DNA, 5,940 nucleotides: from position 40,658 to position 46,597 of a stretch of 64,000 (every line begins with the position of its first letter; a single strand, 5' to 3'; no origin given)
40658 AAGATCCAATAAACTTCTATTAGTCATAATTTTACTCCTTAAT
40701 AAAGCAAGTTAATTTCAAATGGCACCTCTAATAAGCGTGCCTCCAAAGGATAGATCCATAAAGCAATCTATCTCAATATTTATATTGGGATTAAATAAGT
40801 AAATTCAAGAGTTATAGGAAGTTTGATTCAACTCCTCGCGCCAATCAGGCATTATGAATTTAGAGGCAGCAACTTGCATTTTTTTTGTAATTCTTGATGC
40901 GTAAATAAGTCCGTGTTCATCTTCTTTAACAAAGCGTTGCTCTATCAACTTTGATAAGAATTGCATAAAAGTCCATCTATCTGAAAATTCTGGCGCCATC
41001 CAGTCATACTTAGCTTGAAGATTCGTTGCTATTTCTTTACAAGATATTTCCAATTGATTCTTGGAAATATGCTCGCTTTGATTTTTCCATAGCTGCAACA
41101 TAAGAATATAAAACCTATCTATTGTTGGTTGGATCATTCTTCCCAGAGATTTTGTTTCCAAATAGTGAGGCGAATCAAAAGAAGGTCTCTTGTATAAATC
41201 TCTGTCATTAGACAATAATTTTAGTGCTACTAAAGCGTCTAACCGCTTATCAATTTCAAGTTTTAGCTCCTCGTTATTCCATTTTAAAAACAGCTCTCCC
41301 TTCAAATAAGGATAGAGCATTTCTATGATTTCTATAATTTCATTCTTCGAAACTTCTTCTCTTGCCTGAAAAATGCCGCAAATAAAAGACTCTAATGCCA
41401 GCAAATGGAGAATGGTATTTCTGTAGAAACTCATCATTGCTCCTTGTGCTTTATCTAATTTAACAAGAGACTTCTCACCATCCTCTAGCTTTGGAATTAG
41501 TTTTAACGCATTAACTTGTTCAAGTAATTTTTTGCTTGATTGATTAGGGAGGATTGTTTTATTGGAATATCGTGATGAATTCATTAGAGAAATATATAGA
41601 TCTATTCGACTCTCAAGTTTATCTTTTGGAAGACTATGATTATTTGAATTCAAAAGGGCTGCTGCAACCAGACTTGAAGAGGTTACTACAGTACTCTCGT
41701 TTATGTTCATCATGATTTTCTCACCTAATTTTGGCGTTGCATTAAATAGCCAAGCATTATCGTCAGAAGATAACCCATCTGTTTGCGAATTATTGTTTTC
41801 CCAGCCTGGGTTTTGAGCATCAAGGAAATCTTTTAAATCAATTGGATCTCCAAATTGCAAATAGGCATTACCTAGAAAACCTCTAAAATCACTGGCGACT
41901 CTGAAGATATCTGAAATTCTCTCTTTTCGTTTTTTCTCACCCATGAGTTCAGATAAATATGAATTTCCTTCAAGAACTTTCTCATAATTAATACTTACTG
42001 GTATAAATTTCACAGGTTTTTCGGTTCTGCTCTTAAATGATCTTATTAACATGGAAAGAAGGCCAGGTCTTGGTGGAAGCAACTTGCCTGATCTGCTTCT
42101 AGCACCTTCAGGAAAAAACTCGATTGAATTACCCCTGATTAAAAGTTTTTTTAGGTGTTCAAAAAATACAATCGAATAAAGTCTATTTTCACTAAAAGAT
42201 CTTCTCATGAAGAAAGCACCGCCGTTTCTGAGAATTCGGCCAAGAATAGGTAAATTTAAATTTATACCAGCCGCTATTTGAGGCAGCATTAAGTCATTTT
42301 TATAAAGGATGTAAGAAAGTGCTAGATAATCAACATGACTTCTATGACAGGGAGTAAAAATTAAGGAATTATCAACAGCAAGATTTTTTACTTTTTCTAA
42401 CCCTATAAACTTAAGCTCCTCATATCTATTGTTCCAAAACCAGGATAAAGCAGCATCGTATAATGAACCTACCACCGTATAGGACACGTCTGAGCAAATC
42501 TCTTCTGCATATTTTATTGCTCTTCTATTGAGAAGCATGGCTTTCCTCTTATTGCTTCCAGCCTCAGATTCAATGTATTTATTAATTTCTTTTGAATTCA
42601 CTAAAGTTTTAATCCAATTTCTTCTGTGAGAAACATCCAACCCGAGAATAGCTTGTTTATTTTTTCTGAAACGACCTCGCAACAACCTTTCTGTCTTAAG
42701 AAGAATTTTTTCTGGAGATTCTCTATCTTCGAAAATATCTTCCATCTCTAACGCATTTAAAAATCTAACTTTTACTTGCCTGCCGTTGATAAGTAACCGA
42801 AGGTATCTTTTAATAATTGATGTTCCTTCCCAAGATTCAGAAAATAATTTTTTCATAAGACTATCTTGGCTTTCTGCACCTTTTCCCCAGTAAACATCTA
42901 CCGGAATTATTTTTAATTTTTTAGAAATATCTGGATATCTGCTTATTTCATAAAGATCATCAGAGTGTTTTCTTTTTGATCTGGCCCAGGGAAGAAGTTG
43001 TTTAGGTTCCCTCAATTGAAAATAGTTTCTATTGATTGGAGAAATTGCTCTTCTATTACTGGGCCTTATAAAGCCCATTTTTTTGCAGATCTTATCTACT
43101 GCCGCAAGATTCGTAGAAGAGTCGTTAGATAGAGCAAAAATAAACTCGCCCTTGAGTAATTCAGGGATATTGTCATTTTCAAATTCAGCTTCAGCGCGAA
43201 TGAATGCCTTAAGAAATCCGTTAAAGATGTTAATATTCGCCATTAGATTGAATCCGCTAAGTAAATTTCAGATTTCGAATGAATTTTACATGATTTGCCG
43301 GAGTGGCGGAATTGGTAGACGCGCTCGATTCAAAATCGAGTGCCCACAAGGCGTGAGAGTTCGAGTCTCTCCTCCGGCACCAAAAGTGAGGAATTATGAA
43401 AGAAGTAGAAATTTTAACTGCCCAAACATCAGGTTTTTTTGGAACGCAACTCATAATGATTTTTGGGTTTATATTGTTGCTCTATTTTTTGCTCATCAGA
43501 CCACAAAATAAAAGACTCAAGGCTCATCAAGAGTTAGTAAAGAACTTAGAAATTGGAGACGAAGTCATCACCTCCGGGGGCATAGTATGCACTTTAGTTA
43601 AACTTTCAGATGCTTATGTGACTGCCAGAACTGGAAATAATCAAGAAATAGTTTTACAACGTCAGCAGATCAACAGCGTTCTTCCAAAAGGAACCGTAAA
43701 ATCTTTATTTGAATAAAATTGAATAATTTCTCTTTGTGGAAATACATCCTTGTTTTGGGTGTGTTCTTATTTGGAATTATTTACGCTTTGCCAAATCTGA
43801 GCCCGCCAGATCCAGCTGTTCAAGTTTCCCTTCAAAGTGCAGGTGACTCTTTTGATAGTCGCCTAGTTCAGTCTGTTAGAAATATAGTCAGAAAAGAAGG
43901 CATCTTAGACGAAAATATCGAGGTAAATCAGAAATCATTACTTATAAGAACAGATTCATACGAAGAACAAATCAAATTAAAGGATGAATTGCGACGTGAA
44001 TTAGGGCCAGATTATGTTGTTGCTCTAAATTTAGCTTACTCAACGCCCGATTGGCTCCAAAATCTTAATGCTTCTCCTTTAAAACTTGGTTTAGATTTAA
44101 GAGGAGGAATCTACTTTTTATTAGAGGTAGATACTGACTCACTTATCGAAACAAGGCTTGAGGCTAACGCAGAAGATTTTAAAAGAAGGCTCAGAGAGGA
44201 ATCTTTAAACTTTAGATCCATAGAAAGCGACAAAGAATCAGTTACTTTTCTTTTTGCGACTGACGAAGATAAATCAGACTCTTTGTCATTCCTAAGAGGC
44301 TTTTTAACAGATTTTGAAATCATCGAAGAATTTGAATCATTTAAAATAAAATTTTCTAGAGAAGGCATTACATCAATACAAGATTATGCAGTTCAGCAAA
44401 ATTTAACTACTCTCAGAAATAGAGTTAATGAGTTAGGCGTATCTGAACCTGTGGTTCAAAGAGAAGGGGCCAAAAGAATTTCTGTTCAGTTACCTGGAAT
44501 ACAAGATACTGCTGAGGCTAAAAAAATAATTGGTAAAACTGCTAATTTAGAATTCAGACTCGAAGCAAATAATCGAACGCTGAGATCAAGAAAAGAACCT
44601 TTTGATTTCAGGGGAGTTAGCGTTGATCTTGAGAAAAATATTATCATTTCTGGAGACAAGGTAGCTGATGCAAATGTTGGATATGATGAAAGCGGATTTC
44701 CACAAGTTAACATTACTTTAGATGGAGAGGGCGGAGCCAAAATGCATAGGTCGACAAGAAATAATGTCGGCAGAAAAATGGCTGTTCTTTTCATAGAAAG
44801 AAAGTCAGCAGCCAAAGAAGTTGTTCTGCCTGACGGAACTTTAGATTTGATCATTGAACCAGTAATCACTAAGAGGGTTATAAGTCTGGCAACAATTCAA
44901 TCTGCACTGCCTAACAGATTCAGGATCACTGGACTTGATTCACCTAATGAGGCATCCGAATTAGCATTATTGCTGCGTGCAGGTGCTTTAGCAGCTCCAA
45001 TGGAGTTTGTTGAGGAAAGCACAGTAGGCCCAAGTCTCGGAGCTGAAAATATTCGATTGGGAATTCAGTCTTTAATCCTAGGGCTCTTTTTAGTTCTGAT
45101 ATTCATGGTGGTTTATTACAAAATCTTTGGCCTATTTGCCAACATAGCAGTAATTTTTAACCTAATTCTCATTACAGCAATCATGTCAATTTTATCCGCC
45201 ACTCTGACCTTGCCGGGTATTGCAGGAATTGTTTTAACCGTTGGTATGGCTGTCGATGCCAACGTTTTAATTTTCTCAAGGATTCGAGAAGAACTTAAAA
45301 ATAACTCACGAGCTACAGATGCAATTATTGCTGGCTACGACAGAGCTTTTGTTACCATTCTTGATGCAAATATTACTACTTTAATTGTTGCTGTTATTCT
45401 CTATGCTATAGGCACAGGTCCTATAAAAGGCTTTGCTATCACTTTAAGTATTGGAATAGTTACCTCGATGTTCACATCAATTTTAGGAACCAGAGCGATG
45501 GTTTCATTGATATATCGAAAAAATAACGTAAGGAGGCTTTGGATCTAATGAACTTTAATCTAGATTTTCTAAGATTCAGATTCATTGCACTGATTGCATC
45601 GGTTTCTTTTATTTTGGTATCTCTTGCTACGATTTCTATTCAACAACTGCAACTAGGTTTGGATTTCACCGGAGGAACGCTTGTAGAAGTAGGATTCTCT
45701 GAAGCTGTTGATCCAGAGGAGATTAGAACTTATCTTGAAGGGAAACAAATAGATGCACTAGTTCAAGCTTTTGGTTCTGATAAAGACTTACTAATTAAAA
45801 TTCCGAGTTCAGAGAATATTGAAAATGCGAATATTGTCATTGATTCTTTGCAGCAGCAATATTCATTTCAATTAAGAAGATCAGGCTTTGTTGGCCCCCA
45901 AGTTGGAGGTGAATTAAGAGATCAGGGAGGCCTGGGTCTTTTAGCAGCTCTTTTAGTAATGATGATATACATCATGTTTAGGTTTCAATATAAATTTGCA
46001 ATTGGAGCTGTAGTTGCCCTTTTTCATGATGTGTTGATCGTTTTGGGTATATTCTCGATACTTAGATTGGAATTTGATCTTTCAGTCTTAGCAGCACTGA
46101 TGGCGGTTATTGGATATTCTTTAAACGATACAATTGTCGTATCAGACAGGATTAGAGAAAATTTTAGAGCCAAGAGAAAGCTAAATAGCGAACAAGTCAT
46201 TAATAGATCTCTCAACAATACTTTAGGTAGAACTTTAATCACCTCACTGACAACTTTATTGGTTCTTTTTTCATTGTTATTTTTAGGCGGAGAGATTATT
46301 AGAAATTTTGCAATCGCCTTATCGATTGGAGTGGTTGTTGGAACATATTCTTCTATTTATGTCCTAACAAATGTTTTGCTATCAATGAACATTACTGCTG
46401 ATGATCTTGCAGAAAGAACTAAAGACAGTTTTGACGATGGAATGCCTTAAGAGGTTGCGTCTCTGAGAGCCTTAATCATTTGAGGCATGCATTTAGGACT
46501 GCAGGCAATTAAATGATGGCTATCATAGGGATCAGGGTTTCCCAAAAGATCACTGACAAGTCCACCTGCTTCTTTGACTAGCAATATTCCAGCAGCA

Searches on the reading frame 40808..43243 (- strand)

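Call 82: search_protein_families(library=pfam, proteins=[window:40808-43243:-], max_evalue=0.00001)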
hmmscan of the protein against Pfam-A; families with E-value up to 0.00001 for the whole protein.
window:40808-43243:- (812 aa): 2 families
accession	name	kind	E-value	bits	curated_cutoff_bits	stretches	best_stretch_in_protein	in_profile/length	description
PF19277.4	GPAT_C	-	5.3e-82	276.3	25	1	429-774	1-343/344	Glycerol-3-phosphate acyltransferase C-terminal region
PF01553.26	Acyltransferase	-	4.6e-23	81.9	23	1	282-418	7-131/132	Acyltransferase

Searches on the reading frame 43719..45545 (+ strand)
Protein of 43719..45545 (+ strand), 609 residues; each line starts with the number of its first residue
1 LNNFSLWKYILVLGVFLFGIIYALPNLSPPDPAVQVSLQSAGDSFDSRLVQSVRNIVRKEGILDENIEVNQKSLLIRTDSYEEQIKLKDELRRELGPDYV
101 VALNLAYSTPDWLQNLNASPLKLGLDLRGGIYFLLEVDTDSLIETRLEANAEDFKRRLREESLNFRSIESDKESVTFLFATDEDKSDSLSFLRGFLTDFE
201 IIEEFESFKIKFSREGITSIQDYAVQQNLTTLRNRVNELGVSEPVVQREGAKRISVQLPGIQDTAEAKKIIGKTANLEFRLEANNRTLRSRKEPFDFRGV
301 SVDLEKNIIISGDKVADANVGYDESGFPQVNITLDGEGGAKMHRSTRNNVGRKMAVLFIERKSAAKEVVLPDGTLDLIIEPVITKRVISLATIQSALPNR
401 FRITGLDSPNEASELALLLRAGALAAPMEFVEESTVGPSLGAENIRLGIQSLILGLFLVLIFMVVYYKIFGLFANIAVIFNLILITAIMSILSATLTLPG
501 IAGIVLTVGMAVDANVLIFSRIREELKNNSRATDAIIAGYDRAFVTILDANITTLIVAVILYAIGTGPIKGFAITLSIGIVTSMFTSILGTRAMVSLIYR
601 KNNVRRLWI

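Call 82: search_protein_families(library=pfam, proteins=[window:43719-45545:+], max_evalue=0.00001)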
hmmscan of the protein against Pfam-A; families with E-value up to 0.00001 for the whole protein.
window:43719-45545:+ (609 aa): 5 families
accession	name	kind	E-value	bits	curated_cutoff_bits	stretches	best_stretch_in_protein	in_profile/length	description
PF22599.2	SecDF_P1_head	-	1.2e-30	106.1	27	1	299-426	10-114/114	SecDF, P1 head subdomain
PF13721.11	SecD-TM1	-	3.4e-28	98.5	30.5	1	1-103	1-103/103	SecD export protein N-terminal TM region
PF21760.3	SecD_1st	-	3.4e-28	97.3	27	1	225-282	1-58/60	Protein translocase subunit SecDF, P1 domain, N-terminal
PF02355.23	SecD_SecF_C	-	2.2e-19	70.1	20.5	1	428-598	13-186/189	Protein export membrane protein SecD/SecF, C-terminal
PF03176.21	MMPL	-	6.1e-07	29.1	20.5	1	474-587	179-291/333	MMPL family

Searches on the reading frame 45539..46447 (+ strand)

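Call 82: search_protein_families(library=pfam, proteins=[window:45539-46447:+], max_evalue=0.00001)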
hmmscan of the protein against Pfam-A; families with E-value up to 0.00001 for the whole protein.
window:45539-46447:+ (303 aa): 2 families
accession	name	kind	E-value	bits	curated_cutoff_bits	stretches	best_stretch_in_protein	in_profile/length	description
PF02355.23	SecD_SecF_C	-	4.7e-65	219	20.5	1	107-283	9-186/189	Protein export membrane protein SecD/SecF, C-terminal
PF07549.19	Sec_GG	-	1.5e-07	31.2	20.3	1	32-57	3-28/28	SecD/SecF GG Motif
